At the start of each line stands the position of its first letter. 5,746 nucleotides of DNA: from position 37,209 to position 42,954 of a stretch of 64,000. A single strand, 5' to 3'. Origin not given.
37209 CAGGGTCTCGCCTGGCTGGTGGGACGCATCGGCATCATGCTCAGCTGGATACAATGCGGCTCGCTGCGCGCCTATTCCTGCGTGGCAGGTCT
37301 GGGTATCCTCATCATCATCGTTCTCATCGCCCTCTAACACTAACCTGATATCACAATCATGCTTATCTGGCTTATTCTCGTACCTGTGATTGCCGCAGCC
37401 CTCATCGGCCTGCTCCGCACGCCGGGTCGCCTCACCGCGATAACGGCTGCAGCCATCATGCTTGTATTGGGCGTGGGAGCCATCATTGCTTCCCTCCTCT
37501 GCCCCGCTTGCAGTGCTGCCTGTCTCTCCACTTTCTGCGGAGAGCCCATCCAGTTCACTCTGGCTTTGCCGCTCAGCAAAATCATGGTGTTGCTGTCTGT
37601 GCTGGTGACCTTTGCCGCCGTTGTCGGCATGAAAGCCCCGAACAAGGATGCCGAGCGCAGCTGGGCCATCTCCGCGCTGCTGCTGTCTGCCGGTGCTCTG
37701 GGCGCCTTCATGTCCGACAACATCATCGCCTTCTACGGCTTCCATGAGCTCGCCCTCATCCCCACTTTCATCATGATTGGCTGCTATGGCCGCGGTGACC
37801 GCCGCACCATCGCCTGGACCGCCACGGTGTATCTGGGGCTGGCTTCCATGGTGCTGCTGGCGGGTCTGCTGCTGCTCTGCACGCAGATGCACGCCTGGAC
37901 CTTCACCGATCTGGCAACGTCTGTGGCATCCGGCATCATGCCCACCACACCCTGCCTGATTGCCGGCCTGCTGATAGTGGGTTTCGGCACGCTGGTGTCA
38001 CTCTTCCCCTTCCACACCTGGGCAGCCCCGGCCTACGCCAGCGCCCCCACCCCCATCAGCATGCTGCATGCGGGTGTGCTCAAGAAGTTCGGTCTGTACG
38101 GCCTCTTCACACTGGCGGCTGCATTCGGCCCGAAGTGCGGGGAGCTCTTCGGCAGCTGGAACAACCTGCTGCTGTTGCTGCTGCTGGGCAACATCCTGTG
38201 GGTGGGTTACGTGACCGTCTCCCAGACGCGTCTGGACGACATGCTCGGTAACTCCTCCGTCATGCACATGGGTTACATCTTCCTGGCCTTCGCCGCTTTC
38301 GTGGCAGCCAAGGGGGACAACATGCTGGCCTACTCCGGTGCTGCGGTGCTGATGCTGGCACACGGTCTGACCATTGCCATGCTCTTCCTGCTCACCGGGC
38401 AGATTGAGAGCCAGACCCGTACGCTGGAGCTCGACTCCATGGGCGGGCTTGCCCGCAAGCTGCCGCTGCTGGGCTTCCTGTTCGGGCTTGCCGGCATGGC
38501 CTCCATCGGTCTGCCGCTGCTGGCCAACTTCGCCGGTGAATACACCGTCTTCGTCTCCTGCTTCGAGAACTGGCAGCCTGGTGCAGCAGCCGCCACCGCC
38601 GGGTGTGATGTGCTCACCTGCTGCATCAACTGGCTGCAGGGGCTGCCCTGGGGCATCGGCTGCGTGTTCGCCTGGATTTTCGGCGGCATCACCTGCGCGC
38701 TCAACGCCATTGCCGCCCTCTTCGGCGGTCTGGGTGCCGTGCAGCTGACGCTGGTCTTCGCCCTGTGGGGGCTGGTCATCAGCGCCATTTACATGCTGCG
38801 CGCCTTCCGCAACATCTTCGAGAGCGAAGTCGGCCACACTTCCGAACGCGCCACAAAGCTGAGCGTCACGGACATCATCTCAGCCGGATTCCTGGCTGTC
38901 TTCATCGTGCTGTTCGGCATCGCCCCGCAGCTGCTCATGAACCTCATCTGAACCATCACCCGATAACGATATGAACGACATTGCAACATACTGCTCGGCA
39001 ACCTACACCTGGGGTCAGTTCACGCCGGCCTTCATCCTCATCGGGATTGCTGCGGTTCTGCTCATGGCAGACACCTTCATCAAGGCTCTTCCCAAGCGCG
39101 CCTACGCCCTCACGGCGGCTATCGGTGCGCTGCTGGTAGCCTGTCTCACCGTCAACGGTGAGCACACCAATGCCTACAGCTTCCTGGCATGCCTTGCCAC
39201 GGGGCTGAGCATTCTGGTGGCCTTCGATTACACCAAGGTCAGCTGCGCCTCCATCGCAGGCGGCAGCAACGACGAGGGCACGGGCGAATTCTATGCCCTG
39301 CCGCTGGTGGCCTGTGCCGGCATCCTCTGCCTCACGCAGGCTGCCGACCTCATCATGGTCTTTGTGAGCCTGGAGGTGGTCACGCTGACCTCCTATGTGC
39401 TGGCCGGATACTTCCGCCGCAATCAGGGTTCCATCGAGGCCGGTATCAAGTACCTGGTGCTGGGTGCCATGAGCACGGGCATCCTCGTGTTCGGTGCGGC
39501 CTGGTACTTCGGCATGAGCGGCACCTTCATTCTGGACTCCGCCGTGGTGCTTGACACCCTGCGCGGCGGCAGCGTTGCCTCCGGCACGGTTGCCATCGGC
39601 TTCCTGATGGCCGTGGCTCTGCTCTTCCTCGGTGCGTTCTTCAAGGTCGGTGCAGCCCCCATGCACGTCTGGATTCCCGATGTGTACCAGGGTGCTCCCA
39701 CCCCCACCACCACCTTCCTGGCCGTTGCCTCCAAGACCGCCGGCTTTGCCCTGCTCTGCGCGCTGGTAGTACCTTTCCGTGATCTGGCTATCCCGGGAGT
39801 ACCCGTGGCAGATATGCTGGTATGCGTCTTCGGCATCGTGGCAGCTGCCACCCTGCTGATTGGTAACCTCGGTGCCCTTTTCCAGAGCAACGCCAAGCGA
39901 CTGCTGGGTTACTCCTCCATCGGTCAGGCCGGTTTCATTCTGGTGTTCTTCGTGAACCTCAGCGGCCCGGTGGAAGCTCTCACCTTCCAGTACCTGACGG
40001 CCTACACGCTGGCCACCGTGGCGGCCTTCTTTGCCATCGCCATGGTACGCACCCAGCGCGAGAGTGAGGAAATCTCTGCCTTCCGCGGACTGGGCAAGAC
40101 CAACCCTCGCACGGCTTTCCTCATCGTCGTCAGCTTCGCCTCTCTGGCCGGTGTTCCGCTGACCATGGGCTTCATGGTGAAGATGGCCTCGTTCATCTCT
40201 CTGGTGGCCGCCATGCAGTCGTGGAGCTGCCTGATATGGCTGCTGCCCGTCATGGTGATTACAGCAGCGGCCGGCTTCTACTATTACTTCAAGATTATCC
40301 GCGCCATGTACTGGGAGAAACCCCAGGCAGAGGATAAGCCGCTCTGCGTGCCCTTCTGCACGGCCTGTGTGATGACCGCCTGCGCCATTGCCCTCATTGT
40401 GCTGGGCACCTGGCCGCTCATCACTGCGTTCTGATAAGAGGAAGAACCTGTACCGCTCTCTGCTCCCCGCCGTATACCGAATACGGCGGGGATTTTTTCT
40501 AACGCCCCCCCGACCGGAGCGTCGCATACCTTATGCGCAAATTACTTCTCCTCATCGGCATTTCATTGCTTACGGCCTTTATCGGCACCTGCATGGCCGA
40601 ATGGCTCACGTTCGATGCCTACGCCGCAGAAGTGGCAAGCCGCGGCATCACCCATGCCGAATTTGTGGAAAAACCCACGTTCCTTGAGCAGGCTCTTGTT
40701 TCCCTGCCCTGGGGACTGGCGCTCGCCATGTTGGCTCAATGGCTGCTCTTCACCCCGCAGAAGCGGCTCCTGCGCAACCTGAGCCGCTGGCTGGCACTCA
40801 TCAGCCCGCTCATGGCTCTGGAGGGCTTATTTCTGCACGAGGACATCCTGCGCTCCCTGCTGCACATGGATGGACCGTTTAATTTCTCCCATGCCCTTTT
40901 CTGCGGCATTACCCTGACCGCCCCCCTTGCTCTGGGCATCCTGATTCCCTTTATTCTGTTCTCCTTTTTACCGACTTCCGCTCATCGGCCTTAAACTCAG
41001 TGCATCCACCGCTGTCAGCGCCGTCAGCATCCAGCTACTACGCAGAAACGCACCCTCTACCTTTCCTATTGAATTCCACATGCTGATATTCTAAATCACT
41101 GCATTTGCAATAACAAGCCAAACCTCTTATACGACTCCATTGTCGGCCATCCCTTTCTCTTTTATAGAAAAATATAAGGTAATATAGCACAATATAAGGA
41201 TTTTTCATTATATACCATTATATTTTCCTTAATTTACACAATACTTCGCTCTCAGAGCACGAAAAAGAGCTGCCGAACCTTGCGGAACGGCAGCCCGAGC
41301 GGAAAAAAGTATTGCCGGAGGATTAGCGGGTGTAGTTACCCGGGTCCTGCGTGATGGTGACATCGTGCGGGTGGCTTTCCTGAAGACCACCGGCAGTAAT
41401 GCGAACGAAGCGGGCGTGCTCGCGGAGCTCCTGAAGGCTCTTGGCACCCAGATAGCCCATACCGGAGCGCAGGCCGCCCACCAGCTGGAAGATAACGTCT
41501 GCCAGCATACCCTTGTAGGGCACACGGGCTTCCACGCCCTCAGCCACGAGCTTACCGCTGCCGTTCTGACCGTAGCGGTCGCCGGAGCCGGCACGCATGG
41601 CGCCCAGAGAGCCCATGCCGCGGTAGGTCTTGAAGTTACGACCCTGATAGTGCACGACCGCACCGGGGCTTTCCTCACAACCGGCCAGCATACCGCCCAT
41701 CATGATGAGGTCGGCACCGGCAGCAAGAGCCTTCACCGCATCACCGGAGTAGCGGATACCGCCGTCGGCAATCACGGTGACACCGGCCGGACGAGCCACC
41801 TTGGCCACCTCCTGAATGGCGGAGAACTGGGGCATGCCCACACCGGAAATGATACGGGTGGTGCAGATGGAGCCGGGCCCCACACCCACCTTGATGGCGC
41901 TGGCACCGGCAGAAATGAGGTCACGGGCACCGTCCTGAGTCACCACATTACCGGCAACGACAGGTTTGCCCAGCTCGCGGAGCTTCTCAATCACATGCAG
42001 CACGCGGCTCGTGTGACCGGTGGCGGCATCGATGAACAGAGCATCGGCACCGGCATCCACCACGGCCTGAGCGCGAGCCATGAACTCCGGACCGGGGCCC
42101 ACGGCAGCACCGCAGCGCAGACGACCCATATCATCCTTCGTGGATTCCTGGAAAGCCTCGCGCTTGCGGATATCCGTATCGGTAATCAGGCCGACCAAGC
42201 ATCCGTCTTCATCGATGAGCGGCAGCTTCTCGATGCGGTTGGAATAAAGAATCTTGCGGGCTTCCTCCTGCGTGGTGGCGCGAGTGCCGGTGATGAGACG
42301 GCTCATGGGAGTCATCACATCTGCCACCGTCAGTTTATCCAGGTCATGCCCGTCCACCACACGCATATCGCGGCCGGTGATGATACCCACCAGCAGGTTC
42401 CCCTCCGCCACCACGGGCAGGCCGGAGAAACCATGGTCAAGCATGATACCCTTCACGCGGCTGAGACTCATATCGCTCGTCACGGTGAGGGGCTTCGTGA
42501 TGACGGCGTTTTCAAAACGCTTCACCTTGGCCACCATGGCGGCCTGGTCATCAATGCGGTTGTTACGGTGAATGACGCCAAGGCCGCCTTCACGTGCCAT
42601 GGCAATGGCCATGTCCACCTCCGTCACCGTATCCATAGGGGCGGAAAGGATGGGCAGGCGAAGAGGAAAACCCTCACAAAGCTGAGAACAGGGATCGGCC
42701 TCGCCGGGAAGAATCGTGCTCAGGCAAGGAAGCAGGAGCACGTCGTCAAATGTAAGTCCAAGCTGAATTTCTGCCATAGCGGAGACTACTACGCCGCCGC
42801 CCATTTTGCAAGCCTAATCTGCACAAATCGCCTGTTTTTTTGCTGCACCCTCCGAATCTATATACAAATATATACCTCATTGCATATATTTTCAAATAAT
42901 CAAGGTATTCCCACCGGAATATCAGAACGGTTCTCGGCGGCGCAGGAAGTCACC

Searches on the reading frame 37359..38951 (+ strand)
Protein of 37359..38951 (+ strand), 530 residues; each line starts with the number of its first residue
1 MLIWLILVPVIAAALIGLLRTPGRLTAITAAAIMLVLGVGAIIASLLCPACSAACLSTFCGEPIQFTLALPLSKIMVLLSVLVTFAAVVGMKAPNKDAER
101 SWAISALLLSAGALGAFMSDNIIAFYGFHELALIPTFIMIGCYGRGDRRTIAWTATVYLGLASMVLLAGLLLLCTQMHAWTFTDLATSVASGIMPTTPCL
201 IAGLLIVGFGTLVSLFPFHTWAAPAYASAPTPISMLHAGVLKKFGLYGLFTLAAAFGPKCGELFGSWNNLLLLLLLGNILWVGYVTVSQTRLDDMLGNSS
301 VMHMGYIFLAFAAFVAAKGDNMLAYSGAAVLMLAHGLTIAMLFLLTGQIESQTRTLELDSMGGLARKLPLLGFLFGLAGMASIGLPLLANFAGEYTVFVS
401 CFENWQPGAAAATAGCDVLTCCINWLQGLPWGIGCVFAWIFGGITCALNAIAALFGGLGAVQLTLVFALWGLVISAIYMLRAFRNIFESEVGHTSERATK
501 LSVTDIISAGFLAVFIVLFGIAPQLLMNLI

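Call 73: search_protein_families(library=pfam, proteins=[window:37359-38951:+], max_evalue=0.0001)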
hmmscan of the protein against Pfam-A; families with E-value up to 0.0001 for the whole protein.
window:37359-38951:+ (530 aa): 1 family
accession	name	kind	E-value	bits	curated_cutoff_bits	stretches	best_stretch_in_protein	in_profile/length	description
PF00361.26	Proton_antipo_M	-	7.6e-43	147.2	21.5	1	119-407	1-281/294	NADH:quinone oxidoreductase/Mrp antiporter, TM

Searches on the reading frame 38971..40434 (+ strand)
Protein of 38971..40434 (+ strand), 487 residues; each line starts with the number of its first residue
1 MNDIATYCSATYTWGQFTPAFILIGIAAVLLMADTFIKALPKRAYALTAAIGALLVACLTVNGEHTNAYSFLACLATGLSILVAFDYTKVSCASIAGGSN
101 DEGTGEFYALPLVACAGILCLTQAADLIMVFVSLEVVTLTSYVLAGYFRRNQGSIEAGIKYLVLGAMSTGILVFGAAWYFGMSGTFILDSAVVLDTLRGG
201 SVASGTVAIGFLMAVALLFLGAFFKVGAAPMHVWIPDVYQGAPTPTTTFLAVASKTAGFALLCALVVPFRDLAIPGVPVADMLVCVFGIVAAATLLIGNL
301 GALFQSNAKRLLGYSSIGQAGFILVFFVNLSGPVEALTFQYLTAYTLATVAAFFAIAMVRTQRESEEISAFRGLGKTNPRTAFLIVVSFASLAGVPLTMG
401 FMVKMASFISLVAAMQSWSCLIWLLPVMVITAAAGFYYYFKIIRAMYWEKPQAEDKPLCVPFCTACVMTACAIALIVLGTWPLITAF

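Call 73: search_protein_families(library=pfam, proteins=[window:38971-40434:+], max_evalue=0.0001)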
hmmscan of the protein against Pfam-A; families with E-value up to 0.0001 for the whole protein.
window:38971-40434:+ (487 aa): 1 family
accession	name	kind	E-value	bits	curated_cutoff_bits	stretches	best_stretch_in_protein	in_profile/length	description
PF00361.26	Proton_antipo_M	-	9.7e-56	189.5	21.5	1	124-422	1-286/294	NADH:quinone oxidoreductase/Mrp antiporter, TM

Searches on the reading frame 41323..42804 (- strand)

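Call 73: search_protein_families(library=pfam, proteins=[window:41323-42804:-], max_evalue=0.0001)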
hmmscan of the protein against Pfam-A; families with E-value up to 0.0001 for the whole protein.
window:41323-42804:- (493 aa): 4 families
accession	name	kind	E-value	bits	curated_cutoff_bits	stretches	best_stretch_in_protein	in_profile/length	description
PF00478.31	IMPDH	-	5.8e-145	483.1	25.6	1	16-480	1-345/345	IMP dehydrogenase / GMP reductase domain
PF00571.33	CBS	-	2.8e-19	69.6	24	2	102-147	6-51/57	CBS domain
PF01070.24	FMN_dh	-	1.2e-08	34.8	24.9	1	271-372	209-304/350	FMN-dependent dehydrogenase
PF03060.21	NMO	-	9.8e-06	25.6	28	0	46-108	8-67/331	Nitronate monooxygenase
